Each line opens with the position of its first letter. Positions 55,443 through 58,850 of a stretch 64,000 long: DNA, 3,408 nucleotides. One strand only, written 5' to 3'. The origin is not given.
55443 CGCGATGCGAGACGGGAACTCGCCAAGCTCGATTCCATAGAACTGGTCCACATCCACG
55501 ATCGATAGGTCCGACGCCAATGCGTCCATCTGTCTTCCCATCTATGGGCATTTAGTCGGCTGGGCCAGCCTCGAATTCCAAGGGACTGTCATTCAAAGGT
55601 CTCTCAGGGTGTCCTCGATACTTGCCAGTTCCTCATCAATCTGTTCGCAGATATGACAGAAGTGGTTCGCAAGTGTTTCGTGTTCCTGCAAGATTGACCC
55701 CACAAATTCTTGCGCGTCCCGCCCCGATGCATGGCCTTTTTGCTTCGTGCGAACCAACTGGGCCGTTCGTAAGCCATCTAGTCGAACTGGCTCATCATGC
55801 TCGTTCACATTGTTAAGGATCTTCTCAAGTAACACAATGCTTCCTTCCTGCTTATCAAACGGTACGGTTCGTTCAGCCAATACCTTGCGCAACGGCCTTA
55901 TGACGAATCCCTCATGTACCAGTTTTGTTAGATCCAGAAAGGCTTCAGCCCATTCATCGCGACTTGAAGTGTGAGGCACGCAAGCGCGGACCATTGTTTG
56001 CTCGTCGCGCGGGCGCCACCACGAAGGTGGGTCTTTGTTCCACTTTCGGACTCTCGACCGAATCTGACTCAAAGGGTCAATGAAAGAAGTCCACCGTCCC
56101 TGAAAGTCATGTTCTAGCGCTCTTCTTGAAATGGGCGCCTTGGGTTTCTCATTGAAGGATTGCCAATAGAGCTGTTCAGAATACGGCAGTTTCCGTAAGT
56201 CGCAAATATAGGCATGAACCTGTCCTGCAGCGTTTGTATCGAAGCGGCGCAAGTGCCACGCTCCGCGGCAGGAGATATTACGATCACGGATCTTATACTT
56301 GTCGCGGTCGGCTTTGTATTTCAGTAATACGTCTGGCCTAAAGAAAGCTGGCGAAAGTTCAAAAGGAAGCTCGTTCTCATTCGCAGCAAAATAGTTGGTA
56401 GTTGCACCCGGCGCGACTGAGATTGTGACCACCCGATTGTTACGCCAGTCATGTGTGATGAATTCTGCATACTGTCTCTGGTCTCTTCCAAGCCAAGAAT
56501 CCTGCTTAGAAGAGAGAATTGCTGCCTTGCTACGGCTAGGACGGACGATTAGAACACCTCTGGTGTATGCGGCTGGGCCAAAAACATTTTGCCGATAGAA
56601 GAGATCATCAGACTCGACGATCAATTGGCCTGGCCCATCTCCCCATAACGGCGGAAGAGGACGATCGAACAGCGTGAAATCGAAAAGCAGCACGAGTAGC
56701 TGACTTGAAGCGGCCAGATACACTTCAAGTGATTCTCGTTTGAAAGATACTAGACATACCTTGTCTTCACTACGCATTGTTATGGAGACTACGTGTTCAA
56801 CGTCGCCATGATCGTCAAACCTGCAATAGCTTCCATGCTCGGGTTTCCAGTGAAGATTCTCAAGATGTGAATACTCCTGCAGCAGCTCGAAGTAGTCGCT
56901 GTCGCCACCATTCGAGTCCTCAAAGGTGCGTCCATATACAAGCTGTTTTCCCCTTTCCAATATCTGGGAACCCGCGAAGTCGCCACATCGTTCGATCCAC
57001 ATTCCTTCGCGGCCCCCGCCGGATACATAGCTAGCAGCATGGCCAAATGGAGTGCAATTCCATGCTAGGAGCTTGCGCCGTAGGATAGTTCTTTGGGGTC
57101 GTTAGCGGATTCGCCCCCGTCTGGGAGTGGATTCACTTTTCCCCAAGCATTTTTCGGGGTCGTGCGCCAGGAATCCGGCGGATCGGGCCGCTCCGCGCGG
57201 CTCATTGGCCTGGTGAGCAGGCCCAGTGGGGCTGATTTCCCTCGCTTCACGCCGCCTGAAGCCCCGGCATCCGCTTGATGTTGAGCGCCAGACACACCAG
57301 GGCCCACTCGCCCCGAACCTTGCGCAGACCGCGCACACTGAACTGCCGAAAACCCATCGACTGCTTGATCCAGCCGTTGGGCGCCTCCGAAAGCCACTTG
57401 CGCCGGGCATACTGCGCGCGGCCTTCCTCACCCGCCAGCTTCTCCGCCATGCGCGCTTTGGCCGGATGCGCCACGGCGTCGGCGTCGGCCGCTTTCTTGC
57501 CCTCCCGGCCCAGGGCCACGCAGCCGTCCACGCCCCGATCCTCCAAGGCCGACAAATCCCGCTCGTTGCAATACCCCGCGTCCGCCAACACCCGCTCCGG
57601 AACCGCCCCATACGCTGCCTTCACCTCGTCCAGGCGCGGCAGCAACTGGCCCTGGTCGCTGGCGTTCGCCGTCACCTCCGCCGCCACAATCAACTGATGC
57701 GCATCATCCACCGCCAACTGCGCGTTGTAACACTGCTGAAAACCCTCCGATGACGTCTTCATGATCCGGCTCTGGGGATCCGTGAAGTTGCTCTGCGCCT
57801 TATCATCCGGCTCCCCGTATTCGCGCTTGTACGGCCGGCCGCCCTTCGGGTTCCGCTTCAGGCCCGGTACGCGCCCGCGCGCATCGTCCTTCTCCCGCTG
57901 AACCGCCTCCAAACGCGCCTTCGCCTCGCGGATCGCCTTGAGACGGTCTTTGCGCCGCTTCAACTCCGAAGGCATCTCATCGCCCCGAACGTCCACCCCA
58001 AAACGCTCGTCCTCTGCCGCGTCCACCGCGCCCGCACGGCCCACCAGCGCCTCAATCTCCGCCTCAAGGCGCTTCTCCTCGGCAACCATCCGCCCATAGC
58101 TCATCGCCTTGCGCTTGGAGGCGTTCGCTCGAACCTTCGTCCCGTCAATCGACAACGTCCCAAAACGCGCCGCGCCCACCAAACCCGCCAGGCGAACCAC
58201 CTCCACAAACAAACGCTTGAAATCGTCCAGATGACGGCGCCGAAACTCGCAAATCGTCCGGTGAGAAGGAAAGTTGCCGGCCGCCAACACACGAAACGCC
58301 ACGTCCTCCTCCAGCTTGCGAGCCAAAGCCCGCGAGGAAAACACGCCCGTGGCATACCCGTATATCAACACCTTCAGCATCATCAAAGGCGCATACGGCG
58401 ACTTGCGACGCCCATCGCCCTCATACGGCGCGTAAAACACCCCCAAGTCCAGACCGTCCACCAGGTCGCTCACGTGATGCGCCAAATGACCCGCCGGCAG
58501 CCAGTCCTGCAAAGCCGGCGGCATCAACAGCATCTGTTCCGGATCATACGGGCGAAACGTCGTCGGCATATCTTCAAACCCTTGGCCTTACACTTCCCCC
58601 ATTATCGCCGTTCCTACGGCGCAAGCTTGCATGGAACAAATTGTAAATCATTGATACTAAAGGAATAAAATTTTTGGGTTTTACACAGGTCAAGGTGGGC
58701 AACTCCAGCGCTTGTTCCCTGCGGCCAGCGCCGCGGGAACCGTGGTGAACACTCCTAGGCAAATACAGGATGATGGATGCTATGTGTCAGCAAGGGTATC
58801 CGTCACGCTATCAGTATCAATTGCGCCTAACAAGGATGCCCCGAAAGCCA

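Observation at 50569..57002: Lower-GC cargo block that looks like a small defence island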

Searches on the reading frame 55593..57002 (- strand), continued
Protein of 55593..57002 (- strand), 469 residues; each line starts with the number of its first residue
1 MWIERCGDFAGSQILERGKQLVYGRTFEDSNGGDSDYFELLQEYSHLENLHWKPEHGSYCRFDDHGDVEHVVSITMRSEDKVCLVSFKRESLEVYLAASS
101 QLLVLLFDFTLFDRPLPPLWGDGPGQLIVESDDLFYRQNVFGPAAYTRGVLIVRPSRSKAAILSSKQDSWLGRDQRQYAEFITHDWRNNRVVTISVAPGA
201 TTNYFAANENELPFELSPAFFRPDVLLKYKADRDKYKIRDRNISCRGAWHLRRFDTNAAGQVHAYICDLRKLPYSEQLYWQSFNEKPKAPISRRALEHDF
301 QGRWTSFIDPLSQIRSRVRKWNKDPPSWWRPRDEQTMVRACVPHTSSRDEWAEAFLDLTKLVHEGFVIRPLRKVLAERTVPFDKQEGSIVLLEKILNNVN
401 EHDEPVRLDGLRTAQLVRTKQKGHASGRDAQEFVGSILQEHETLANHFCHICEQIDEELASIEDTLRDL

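Call 79: fold_search(model_id=the predicted structure, library=viral)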
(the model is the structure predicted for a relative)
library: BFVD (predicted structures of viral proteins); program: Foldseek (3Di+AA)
matches with E <= 10: 442; with E <= 0.001: 0
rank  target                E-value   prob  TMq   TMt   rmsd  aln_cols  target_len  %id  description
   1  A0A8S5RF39            1.6e-02  0.06  0.07  0.08  41.4       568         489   11  Uncharacterized protein [virus sp. ctE0n6]
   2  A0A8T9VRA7            2.3e-02  0.05  0.08  0.05  30.2       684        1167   10  (no name in the UniProt tables at hand)
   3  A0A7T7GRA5            6.4e-02  0.08  0.10  0.13  21.4       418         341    9  (no name in the UniProt tables at hand)
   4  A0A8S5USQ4            7.9e-02  0.04  0.09  0.07  32.0       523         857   10  Uncharacterized protein [Myoviridae sp. ctijX18]
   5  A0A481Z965            1.6e-01  0.09  0.05  0.04  19.0       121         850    9  AAA family ATPase [Pithovirus LCPAC304]
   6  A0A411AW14            2.1e-01  0.08  0.09  0.16  21.5       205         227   12  Uncharacterized protein [Pantoea phage vB_PagM_LIET2]
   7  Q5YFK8                2.1e-01  0.02  0.08  0.05  28.9       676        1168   11  Uncharacterized protein [Singapore grouper iridovirus]
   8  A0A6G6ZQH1            2.3e-01  0.02  0.08  0.05  29.0       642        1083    8  (no name in the UniProt tables at hand)
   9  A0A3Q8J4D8            3.6e-01  0.04  0.11  0.09  27.9       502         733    9  Herpesvirus UL87 C-terminal domain-containing protein [Vombatid gammaherpesvirus 1]
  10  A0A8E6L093            3.8e-01  0.05  0.10  0.07  23.2       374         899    8  (no name in the UniProt tables at hand)
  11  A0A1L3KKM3            4.0e-01  0.02  0.09  0.07  24.7       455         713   11  (no name in the UniProt tables at hand)
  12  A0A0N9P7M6            4.0e-01  0.02  0.06  0.04  24.0       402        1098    9  (no name in the UniProt tables at hand)
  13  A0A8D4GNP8            4.2e-01  0.01  0.05  0.04  30.5       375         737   10  (no name in the UniProt tables at hand)
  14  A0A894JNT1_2          5.0e-01  0.03  0.09  0.05  27.4       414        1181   11  RNA-directed RNA polymerase L [Pygmy goby arenavirus FL15]
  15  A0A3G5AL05            5.0e-01  0.02  0.06  0.06  31.4       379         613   11  Serine/threonine protein kinase [Sylvanvirus sp.]
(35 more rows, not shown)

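Call 102: find_encoding_contigs(protein=P0169, flank=7000, max_places=1)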
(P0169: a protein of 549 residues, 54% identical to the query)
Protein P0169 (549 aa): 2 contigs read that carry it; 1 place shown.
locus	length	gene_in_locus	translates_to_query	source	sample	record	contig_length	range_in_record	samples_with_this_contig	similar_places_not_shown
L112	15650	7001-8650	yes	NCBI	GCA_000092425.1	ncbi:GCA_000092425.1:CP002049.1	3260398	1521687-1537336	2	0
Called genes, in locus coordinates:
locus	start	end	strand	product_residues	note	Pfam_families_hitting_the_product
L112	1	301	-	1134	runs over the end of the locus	PF00128:Alpha-amylase, PF16657:Malt_amylase_C, PF18085:Mak_N_cap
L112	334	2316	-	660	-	PF11896:GlgE_dom_N_S, PF00128:Alpha-amylase, PF16657:Malt_amylase_C, PF21702:GLGE_C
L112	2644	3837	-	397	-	PF08240:ADH_N, PF00107:ADH_zinc_N, PF13602:ADH_zinc_N_2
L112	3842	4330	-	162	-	PF19851:DUF6326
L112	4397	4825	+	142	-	PF01797:Y1_Tnp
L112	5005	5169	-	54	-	-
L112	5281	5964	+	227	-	PF00440:TetR_N, PF02909:TetR_C_1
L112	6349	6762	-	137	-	PF13495:Phage_int_SAM_4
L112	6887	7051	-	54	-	-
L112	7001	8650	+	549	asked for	-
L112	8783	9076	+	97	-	PF10387:DUF2442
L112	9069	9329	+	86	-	PF13711:DUF4160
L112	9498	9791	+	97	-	PF05015:HigB-like_toxin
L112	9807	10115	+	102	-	PF01381:HTH_3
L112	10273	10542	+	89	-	PF10823:DUF2568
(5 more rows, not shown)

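Call 103: find_encoding_contigs(protein=P0150, flank=7000, max_places=1)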
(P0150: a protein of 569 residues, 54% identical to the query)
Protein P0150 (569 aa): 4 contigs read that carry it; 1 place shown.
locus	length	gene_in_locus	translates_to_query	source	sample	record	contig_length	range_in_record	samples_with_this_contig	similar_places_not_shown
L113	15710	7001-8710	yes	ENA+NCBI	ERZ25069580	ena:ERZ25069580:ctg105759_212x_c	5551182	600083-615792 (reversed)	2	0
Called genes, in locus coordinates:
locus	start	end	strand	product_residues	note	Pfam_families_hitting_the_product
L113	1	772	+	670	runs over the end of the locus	PF04851:ResIII, PF17757:UvrB_inter, PF27431:UvrB_3rd, PF00271:Helicase_C, PF12344:UvrB, PF02151:UVR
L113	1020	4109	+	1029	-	PF00521:DNA_topoisoIV, PF03989:DNA_gyraseA_C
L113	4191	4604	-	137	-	-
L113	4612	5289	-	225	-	PF04542:Sigma70_r2, PF08281:Sigma70_r4_2, PF04545:Sigma70_r4 (weak)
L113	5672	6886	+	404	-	PF00712:DNA_pol3_beta, PF02767:DNA_pol3_beta_2, PF02768:DNA_pol3_beta_3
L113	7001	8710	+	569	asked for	-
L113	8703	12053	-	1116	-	PF02384:N6_Mtase (weak), PF20473:MmeI_Mtase (weak), PF18135:Type_ISP_C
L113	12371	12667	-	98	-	PF01381:HTH_3 (weak)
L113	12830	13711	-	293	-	PF05721:PhyH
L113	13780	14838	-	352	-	PF23493:CysS_C (weak)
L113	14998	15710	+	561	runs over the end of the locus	-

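Call 104: find_encoding_contigs(protein=P0112, flank=7000, max_places=1)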
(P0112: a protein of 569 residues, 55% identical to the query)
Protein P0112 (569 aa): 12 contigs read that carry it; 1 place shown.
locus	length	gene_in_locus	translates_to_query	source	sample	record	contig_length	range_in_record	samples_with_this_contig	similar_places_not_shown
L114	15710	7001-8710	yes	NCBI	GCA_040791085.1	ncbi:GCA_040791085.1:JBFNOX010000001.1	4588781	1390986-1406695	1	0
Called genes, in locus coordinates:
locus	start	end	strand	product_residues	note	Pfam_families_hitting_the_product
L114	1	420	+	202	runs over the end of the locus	PF00034:Cytochrom_C (weak), PF13442:Cytochrome_CBB3 (faint), PF00034:Cytochrom_C (weak)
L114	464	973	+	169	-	PF03625:DUF302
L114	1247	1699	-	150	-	PF00571:CBS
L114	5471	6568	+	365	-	PF00268:Ribonuc_red_sm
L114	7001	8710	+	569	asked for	-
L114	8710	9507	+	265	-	-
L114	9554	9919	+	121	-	-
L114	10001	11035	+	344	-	PF13518:HTH_28, PF13551:HTH_29, PF13565:HTH_32 (weak), PF00665:rve, PF13683:rve_3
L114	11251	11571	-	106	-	-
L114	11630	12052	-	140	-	-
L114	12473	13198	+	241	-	PF01797:Y1_Tnp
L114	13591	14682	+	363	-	PF00389:2-Hacid_dh, PF02826:2-Hacid_dh_C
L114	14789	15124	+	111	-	PF01797:Y1_Tnp (weak)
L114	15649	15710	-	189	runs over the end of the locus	PF00578:AhpC-TSA, PF02630:SCO1-SenC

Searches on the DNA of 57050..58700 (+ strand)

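Call 56: search_dna_similar(query=window:57050-58700:+, collection=plasmids, mode=near, max_rows=8)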
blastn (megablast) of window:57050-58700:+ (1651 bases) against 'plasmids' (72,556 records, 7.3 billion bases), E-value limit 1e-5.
No match.

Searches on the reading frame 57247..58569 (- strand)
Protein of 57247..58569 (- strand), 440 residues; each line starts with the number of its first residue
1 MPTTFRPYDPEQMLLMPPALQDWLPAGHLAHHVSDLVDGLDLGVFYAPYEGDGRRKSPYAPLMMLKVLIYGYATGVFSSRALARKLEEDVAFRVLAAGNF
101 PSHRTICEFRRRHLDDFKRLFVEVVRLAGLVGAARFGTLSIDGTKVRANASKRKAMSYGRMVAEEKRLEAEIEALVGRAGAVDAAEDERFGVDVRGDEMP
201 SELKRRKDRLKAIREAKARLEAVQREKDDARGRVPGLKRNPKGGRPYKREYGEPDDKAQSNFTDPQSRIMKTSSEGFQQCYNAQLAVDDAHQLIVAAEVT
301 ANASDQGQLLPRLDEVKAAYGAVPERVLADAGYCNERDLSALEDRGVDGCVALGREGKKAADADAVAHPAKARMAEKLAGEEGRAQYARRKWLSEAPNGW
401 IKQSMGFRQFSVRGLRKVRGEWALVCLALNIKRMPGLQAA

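Call 3: search_protein_families(library=pfam, proteins=[window:57247-58569:-], max_evalue=0.1)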
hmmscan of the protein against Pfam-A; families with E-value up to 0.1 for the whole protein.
window:57247-58569:- (440 aa): 5 families
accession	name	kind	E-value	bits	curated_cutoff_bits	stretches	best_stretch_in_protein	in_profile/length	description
PF01609.27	DDE_Tnp_1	-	4e-20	72.9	23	1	274-431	29-200/200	Transposase DDE domain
PF05598.16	DUF772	-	6.1e-16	58.6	23.1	1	57-124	3-74/74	Transposase domain (DUF772)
PF13751.12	DDE_Tnp_1_6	-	5.1e-14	53.1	25.1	1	366-434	56-124/125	Transposase DDE domain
PF13546.12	DDE_5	-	0.00038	20.5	27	1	310-384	165-241/272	DDE superfamily endonuclease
PF08315.17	cwf18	-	0.045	14.8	26.1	1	201-272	4-70/135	cwf18 pre-mRNA splicing factor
